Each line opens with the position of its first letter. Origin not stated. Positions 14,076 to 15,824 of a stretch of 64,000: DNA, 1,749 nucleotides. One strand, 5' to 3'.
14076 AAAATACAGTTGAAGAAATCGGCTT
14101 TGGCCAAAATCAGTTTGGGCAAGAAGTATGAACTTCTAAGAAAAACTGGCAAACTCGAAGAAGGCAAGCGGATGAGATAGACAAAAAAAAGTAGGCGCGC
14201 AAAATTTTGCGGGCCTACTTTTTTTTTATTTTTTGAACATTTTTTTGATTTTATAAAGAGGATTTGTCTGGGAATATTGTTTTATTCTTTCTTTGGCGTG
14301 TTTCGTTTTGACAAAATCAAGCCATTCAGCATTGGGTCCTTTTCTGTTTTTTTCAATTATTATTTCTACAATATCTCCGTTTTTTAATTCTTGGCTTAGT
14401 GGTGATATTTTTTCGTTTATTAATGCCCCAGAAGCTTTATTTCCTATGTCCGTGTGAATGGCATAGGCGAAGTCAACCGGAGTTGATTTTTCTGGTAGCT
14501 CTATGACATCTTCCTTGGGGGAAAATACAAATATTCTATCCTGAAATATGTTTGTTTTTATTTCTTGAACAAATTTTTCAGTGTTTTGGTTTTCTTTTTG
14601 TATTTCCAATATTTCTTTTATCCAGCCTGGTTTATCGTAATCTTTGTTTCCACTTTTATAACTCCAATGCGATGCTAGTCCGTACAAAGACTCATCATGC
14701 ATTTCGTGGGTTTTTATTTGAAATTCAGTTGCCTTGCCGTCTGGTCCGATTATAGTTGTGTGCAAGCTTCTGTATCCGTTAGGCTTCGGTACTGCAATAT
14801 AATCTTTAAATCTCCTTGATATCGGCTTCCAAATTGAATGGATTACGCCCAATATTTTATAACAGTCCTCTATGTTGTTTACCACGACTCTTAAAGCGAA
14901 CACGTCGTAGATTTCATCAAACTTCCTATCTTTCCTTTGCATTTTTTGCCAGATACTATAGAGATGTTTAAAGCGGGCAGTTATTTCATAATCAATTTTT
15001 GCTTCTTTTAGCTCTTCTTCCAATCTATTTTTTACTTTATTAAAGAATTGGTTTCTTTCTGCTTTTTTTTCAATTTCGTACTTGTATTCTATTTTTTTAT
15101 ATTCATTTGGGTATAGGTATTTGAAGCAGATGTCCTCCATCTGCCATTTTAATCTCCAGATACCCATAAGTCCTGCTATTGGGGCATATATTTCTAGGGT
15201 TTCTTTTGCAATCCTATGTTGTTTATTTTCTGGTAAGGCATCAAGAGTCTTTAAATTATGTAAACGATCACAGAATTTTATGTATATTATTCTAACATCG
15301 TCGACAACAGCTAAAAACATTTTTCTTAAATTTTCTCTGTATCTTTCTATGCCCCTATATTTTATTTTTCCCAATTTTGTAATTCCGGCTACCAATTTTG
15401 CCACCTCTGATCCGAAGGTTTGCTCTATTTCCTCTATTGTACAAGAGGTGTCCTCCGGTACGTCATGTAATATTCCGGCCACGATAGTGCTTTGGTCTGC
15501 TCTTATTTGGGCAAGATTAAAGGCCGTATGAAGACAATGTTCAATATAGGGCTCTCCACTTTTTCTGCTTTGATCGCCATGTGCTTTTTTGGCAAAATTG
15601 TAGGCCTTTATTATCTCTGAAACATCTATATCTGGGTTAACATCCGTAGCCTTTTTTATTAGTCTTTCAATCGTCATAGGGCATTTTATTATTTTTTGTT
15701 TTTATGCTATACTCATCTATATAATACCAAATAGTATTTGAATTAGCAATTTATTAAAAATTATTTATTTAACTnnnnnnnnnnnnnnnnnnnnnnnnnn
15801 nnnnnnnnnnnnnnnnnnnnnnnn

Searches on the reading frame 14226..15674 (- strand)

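Call 20: search_protein_families(library=pfam, proteins=[window:14226-15674:-], max_evalue=0.001)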
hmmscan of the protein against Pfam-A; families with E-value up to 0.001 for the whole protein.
window:14226-15674:- (482 aa): 4 families
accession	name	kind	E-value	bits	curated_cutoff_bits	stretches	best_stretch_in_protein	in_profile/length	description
PF13328.12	HD_4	-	4.1e-46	157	27.2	1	24-173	1-156/156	HD domain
PF04607.23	RelA_SpoT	-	4.5e-42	143.3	27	1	234-343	2-112/113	Region found in RelA / SpoT proteins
PF02824.27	TGS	-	2.1e-20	72.9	22.2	1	381-439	1-59/60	TGS domain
PF01966.28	HD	-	4.3e-07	30.7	22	1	43-140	1-115/116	HD domain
